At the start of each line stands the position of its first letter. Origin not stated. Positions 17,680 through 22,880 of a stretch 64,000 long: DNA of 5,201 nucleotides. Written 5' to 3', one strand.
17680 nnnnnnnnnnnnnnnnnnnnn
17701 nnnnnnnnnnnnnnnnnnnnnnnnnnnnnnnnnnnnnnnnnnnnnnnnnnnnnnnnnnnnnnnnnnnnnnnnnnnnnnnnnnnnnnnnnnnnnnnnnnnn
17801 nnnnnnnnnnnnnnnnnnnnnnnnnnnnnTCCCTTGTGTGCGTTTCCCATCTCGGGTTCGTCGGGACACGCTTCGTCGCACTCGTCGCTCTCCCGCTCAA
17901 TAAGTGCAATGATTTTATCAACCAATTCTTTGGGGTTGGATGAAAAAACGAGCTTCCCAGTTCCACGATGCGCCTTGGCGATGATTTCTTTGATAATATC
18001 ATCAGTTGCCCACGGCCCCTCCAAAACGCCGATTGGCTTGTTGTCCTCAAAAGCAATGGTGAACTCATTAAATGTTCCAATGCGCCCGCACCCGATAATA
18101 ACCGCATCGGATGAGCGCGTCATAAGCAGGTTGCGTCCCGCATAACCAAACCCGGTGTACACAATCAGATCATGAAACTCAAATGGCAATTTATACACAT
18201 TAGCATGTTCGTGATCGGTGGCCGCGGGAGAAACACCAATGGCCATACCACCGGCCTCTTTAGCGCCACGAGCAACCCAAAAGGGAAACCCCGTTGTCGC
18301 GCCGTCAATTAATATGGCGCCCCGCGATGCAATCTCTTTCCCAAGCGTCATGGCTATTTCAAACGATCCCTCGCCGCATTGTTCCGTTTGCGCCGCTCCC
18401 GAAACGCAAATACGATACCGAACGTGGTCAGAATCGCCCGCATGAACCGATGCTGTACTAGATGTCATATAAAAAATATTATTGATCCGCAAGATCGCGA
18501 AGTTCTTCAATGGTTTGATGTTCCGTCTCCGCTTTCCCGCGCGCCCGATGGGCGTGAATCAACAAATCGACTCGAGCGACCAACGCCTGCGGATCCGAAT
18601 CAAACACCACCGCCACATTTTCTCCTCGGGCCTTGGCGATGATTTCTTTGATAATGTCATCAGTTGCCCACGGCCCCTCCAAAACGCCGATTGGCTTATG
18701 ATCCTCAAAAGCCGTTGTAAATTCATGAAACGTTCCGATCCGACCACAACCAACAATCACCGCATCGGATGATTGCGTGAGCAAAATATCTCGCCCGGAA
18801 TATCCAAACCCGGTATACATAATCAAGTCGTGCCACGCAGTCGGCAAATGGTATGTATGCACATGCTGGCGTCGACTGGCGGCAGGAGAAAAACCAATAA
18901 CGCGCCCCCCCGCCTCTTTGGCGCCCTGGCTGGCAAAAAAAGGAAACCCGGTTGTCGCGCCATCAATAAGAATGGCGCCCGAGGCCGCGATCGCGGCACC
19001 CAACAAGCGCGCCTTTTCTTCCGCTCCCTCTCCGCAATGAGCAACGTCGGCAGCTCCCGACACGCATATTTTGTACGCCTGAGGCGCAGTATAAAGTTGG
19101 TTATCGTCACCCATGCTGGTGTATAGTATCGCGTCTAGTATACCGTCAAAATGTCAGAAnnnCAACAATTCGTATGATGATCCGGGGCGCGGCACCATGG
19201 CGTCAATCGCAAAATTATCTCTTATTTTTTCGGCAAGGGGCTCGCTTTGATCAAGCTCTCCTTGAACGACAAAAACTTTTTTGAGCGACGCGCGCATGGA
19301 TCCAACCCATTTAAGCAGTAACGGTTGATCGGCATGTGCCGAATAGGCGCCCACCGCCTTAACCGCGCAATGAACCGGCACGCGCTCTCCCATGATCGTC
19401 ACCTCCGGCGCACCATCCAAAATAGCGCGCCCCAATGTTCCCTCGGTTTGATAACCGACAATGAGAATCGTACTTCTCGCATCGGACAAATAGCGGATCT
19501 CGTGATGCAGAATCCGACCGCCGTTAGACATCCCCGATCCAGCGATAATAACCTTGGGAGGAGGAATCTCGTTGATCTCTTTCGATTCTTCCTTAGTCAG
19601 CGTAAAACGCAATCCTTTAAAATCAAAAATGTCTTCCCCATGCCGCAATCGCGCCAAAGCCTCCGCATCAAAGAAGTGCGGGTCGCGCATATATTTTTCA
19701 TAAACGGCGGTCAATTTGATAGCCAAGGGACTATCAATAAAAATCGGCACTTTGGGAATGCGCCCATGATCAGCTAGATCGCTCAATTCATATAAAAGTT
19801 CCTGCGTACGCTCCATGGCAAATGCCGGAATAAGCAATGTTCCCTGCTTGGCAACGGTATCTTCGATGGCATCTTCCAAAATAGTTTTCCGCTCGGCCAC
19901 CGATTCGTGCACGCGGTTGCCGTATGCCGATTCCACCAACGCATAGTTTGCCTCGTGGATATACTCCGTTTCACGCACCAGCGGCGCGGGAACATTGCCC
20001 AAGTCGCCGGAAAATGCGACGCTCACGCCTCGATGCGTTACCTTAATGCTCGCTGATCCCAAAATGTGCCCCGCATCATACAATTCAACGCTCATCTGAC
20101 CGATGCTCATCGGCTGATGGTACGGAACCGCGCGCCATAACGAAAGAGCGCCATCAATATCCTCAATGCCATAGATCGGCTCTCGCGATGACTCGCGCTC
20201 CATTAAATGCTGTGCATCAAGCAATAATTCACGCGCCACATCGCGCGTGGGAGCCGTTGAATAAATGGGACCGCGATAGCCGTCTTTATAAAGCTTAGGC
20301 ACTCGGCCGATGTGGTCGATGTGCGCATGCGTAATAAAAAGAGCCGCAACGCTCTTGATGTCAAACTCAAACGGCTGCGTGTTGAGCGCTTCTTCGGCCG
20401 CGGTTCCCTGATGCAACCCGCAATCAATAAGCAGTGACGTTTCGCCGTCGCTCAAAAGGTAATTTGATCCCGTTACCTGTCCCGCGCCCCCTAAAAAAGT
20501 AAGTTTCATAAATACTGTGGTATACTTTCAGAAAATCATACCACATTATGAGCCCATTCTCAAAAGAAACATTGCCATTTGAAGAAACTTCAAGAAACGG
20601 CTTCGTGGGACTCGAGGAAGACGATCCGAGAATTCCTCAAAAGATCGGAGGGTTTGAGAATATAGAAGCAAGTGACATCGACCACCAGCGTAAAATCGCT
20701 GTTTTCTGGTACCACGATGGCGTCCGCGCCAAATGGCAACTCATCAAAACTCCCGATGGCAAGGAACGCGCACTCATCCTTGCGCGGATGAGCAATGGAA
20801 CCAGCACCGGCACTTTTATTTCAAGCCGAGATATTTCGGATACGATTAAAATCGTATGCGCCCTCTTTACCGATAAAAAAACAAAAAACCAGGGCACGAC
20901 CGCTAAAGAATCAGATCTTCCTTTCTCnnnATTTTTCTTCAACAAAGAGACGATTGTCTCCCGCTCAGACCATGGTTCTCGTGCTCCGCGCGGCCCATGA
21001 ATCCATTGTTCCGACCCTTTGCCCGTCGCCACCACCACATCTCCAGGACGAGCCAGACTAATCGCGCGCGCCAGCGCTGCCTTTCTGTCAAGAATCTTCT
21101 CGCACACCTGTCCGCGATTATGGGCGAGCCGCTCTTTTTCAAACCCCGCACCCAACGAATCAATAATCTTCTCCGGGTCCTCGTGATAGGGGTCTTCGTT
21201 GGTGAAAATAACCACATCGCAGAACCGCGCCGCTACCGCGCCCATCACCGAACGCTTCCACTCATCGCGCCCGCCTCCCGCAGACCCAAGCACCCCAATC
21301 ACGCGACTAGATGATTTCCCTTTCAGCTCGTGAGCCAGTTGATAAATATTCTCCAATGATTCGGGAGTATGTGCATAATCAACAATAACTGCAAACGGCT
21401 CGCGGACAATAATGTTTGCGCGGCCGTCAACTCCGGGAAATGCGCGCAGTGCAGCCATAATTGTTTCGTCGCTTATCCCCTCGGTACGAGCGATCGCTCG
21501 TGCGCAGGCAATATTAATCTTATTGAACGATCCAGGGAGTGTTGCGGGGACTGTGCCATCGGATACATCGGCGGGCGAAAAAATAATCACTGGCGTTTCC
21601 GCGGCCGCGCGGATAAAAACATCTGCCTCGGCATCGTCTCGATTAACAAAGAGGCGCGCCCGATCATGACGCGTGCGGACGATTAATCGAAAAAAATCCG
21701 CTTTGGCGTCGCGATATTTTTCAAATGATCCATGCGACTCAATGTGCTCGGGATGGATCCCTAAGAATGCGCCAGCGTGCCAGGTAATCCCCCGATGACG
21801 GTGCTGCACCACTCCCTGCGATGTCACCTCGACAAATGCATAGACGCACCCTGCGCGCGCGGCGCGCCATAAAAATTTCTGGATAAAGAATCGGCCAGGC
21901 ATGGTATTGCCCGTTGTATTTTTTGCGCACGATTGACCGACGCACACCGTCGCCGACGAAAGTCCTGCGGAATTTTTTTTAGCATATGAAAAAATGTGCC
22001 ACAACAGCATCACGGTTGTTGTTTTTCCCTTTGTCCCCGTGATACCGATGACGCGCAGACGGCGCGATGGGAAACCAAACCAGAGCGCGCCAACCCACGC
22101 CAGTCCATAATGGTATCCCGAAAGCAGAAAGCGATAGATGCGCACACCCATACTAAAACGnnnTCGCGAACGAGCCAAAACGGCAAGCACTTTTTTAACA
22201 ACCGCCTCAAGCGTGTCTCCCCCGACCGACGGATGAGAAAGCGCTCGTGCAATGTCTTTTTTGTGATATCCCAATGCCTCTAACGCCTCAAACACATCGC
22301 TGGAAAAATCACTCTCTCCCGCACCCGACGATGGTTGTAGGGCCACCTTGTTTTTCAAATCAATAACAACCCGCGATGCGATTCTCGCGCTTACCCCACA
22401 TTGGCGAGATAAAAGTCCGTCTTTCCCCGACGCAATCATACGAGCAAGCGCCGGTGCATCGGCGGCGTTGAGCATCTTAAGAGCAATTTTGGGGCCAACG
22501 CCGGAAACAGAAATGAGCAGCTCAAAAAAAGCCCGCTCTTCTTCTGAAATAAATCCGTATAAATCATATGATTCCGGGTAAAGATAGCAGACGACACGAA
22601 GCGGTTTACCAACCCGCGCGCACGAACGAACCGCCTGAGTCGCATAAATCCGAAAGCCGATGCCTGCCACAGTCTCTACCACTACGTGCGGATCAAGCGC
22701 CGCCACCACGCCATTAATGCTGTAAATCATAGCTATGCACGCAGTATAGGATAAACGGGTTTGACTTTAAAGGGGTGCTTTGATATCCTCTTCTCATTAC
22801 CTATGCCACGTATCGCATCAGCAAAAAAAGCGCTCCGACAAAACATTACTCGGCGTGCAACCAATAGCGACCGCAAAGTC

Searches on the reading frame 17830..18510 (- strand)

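Call 53: search_protein_families(library=pfam, proteins=[window:17830-18510:-], max_evalue=0.001)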
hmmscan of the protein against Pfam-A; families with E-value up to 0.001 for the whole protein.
window:17830-18510:- (227 aa): 2 families
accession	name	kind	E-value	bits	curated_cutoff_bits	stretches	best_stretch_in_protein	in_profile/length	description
PF18306.6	LDcluster4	-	2.7e-35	121.7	26.3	1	32-197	2-151/151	SLOG cluster4 family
PF03641.19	Lysine_decarbox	-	4.9e-05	24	27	1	79-155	4-74/131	Possible lysine decarboxylase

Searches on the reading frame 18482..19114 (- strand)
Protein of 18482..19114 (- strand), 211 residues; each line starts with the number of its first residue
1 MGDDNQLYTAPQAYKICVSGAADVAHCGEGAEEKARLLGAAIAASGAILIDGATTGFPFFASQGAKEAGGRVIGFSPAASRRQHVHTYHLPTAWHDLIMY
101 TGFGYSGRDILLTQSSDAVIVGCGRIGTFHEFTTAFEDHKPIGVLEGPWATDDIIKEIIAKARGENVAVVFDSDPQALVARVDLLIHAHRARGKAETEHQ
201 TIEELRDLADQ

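Call 53: search_protein_families(library=pfam, proteins=[window:18482-19114:-], max_evalue=0.001)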
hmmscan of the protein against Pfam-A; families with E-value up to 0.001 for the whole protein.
window:18482-19114:- (211 aa): 2 families
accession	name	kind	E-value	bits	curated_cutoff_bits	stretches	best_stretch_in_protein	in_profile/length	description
PF18306.6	LDcluster4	-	9.9e-31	106.8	26.3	1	14-177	2-149/151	SLOG cluster4 family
PF03641.19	Lysine_decarbox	-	0.00022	21.9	27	1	61-137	4-74/131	Possible lysine decarboxylase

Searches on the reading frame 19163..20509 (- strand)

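Call 53: search_protein_families(library=pfam, proteins=[window:19163-20509:-], max_evalue=0.001)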
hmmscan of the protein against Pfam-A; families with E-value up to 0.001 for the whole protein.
window:19163-20509:- (449 aa): 5 families
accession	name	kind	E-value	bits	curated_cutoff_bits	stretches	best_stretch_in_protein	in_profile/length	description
PF10996.14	Beta-Casp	-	2.8e-35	121.9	27.7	1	235-363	1-120/120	Beta-Casp domain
PF16661.11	Lactamase_B_6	-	2.9e-12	46.8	27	1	19-161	2-153/193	Metallo-beta-lactamase superfamily domain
PF00753.33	Lactamase_B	-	3e-12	47.3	22.7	1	12-75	4-65/196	Metallo-beta-lactamase superfamily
PF07521.17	RMMBL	-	4.1e-12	46.3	21.6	1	376-440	1-63/63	Zn-dependent metallo-hydrolase RNA specificity domain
PF12706.13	Lactamase_B_2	-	1.3e-10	41.7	27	1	25-195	2-165/200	Beta-lactamase superfamily domain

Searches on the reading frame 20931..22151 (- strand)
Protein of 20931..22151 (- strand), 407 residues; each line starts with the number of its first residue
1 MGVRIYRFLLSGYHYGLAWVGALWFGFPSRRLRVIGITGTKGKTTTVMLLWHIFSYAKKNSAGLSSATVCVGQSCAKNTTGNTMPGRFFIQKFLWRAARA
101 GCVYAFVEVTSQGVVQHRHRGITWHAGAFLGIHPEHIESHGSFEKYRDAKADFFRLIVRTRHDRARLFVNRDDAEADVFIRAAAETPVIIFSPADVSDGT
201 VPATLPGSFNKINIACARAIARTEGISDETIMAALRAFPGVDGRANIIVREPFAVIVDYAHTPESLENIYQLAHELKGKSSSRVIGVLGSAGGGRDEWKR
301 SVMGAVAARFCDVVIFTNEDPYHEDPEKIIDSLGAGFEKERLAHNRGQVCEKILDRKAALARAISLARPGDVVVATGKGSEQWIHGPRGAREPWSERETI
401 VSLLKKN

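Call 53: search_protein_families(library=pfam, proteins=[window:20931-22151:-], max_evalue=0.001)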
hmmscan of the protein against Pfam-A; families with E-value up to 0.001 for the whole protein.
window:20931-22151:- (407 aa): 2 families
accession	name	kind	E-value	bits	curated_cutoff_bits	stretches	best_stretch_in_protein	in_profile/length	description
PF08245.18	Mur_ligase_M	-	1.8e-24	87.3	24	1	37-192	1-146/200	Mur ligase middle domain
PF02875.26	Mur_ligase_C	-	4.6e-24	86.1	28.4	1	243-379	1-127/127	Mur ligase, glutamate ligase domain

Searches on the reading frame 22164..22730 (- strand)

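Call 53: search_protein_families(library=pfam, proteins=[window:22164-22730:-], max_evalue=0.001)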
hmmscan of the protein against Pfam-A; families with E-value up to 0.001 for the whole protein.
window:22164-22730:- (189 aa): 3 families
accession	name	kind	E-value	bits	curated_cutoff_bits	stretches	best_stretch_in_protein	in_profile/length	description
PF14520.12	HHH_5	-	5.3e-08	33.7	27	1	69-126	1-56/57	Helix-hairpin-helix domain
PF07499.19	RuvA_C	-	8.5e-08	33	24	1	143-185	3-46/47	RuvA, C-terminal domain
PF01330.27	RuvA_N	-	3.9e-07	30.5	23.6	1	1-59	1-61/61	RuvA N terminal domain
